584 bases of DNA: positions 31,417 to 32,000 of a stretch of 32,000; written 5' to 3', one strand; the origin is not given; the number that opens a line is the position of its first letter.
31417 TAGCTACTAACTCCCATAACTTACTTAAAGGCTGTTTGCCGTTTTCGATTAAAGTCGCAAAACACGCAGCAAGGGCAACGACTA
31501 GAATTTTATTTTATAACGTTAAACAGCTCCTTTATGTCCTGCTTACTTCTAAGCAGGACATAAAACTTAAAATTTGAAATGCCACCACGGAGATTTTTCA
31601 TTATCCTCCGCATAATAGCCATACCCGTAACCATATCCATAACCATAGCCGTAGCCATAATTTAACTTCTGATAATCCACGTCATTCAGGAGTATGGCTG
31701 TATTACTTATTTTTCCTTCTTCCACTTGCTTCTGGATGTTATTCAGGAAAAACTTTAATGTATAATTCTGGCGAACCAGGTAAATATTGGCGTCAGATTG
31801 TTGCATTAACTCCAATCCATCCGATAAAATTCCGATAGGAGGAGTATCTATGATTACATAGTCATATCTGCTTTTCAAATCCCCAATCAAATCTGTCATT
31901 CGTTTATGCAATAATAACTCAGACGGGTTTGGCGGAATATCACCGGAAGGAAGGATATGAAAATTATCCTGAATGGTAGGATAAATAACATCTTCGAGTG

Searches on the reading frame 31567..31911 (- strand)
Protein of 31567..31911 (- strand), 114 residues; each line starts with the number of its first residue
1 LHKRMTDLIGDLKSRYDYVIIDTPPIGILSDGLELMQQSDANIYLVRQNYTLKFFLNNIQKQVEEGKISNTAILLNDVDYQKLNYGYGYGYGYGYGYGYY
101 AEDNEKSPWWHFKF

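Call 65: search_protein_families(library=pfam, proteins=[window:31567-31911:-], max_evalue=0.001)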
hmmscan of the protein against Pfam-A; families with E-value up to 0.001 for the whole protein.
window:31567-31911:- (114 aa): 1 family
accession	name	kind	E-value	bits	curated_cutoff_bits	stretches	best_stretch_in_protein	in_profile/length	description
PF13614.12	AAA_31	-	0.00075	19.9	27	0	5-29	107-132/177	AAA domain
